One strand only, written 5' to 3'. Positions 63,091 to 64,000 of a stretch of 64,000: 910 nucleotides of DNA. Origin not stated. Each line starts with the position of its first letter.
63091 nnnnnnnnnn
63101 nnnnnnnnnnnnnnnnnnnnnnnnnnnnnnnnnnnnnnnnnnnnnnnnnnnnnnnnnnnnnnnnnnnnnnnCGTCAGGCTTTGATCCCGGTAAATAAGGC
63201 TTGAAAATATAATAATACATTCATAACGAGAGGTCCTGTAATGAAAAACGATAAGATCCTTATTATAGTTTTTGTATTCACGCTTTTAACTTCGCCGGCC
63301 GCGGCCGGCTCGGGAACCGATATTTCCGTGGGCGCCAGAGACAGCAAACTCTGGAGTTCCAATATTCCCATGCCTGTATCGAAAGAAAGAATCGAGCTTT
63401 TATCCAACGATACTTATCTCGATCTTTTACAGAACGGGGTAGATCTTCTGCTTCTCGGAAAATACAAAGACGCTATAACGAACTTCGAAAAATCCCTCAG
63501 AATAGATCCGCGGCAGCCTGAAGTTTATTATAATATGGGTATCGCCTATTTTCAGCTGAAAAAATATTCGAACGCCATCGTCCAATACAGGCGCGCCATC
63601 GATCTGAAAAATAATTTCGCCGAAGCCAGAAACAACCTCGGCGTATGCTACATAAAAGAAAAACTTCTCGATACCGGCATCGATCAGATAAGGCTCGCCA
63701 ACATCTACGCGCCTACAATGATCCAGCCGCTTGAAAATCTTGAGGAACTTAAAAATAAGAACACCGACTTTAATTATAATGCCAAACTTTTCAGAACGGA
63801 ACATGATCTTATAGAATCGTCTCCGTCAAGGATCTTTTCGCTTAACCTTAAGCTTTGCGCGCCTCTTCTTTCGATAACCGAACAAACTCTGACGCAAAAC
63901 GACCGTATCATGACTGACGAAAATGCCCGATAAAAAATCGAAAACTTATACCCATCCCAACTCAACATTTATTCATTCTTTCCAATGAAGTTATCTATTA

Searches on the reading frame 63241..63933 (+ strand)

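Call 33: search_protein_families(library=pfam, proteins=[window:63241-63933:+], max_evalue=0.001)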
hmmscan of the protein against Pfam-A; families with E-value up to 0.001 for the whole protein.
window:63241-63933:+ (230 aa): 13 families
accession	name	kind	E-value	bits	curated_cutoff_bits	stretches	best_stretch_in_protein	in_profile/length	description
PF13414.12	TPR_11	-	2.7e-21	75.4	26.8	2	71-106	6-41/42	TPR repeat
PF00515.34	TPR_1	-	5e-18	64.5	27.8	2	93-125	1-33/34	Tetratricopeptide repeat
PF07719.23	TPR_2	-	3.4e-15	55.3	27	2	93-125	1-33/34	Tetratricopeptide repeat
PF13181.12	TPR_8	-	2.6e-12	46.3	25.7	1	94-125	2-33/34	Tetratricopeptide repeat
PF13431.12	TPR_17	-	2.5e-10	40.2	24.4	1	82-112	2-32/34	Tetratricopeptide repeat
PF14559.12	TPR_19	-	3.9e-10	40.3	25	1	69-112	1-44/68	Tetratricopeptide repeat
PF12895.13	ANAPC3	-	1.5e-09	38.5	27.2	1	73-149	3-78/82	Anaphase-promoting complex, cyclosome, subunit 3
PF13424.12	TPR_12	-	1.6e-08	35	30.1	1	64-123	8-75/77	Tetratricopeptide repeat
PF13432.12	TPR_16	-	2.2e-07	31.6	32.7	1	66-122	4-60/65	Tetratricopeptide repeat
PF13428.12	TPR_14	-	9.4e-06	26.3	23.5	0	69-100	11-42/44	Tetratricopeptide repeat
PF13374.12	TPR_10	-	0.00029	21.2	27.5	0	96-122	5-31/42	Tetratricopeptide repeat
PF13174.12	TPR_6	-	0.00036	21.4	26.3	0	94-121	1-28/33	Tetratricopeptide repeat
PF24575.1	TPR_Slam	-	0.00056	20.8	35.2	0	97-141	51-95/104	Surface lipoprotein assembly modifier, N-terminal TPR repeats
